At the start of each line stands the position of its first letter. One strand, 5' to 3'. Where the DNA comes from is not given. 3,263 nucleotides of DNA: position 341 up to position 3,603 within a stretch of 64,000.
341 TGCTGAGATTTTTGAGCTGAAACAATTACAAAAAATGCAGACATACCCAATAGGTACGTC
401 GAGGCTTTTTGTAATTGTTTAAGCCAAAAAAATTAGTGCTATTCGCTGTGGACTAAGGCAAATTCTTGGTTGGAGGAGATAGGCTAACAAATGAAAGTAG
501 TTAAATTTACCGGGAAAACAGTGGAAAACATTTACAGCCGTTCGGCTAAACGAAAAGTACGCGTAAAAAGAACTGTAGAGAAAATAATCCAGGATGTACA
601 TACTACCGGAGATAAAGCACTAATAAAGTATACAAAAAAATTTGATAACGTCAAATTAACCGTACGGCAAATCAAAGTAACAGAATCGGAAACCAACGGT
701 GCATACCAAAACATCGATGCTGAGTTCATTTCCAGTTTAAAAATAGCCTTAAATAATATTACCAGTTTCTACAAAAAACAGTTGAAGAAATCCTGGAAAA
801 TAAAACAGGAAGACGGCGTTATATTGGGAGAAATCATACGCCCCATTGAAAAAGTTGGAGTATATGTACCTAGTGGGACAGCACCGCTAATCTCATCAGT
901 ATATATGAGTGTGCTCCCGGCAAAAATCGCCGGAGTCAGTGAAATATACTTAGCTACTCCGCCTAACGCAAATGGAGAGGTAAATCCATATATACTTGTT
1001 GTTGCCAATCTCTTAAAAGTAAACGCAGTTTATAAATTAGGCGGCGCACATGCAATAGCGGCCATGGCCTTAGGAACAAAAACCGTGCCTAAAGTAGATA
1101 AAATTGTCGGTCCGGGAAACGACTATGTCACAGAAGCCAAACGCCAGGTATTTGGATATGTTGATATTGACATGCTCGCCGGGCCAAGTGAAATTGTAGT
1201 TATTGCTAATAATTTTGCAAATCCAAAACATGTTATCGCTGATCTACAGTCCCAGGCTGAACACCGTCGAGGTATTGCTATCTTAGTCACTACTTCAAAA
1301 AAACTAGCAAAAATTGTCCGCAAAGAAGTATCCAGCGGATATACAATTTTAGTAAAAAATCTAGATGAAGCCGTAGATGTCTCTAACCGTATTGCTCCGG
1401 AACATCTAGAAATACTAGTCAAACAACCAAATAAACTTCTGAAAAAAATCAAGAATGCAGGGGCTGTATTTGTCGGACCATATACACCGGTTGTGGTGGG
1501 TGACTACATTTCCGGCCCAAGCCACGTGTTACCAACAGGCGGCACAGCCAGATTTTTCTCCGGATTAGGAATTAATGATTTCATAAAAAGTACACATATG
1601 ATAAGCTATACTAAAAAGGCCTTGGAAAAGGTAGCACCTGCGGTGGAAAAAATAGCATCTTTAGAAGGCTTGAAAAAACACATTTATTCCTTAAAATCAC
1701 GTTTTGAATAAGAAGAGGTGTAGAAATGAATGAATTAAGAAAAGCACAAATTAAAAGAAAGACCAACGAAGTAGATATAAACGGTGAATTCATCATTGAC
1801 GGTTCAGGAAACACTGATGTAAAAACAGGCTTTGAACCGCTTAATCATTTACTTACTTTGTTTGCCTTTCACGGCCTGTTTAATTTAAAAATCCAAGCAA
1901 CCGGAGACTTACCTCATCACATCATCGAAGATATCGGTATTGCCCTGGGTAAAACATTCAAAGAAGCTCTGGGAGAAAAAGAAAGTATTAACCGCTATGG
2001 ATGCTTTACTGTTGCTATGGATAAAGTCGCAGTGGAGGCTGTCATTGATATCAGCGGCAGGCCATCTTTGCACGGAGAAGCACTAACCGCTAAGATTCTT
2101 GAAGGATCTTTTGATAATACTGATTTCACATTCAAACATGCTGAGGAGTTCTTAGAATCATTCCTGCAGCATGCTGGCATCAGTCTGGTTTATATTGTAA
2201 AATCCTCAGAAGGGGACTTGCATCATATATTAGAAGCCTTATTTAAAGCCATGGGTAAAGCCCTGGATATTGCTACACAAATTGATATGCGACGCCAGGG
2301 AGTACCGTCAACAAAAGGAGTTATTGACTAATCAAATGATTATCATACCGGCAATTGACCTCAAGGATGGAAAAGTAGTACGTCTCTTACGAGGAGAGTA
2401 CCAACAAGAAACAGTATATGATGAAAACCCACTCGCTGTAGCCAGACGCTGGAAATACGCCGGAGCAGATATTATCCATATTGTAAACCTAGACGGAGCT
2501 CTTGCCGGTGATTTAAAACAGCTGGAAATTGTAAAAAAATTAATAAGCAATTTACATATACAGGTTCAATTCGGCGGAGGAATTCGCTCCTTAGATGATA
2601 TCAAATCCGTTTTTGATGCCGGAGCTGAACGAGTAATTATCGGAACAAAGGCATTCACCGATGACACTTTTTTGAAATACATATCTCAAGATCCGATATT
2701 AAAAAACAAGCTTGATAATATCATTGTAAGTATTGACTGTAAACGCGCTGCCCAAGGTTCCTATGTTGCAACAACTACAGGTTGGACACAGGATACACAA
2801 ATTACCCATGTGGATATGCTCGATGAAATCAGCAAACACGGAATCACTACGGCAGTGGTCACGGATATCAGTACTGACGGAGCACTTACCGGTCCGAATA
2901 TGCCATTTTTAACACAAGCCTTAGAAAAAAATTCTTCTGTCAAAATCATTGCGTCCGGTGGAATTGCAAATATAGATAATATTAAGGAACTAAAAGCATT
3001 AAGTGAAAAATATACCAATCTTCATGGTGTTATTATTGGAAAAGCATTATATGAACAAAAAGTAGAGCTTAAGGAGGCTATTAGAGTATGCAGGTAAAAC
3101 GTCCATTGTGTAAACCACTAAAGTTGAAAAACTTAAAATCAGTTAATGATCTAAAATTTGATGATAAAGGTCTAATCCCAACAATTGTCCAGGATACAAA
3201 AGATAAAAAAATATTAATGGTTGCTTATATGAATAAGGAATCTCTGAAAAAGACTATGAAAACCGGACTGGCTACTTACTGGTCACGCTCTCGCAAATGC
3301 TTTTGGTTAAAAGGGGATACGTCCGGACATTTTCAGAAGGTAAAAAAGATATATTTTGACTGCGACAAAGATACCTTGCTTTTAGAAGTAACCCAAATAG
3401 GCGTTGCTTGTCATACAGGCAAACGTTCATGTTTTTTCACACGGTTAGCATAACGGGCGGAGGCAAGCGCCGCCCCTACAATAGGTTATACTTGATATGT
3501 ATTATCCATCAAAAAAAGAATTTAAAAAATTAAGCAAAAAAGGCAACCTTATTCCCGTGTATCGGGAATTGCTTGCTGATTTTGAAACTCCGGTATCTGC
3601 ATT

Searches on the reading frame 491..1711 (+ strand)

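Call 9: search_protein_families(library=pfam, proteins=[window:491-1711:+], max_evalue=0.001)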
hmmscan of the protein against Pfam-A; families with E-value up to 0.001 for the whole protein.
window:491-1711:+ (406 aa): 1 family
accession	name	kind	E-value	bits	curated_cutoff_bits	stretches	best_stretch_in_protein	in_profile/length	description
PF00815.25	Histidinol_dh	-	1.2e-151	505.8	27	1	17-405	3-411/411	Histidinol dehydrogenase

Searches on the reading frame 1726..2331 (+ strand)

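Call 9: search_protein_families(library=pfam, proteins=[window:1726-2331:+], max_evalue=0.001)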
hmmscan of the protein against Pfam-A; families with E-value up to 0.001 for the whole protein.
window:1726-2331:+ (201 aa): 1 family
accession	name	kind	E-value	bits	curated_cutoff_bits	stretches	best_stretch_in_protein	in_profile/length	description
PF00475.24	IGPD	-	1.6e-40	139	27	1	34-180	1-144/144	Imidazoleglycerol-phosphate dehydratase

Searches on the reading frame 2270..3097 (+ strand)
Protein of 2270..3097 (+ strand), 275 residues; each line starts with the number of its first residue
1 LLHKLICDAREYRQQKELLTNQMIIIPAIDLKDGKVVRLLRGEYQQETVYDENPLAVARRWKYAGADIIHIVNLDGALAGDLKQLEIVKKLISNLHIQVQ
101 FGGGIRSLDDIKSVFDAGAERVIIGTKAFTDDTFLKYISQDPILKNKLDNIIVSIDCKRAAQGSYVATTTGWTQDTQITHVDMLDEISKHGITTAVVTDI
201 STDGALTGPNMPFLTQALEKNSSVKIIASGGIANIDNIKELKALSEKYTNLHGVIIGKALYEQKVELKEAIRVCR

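Call 9: search_protein_families(library=pfam, proteins=[window:2270-3097:+], max_evalue=0.001)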
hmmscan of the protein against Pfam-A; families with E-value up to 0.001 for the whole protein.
window:2270-3097:+ (275 aa): 3 families
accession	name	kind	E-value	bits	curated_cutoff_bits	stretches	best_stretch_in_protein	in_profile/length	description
PF00977.27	His_biosynth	-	6.2e-67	225.8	23.6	1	25-265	2-227/228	Histidine biosynthesis protein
PF01207.24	Dus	-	1.5e-05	24.8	20.4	0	84-131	172-220/311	Dihydrouridine synthase (Dus)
PF03060.21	NMO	-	0.00016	21.7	28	0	83-194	180-289/331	Nitronate monooxygenase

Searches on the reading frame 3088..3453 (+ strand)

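Call 9: search_protein_families(library=pfam, proteins=[window:3088-3453:+], max_evalue=0.001)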
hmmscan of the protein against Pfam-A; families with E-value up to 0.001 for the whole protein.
window:3088-3453:+ (121 aa): 1 family
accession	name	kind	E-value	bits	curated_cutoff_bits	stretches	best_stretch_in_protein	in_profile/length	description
PF01502.23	PRA-CH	-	4.9e-36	122.8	27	1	44-117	1-74/74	Phosphoribosyl-AMP cyclohydrolase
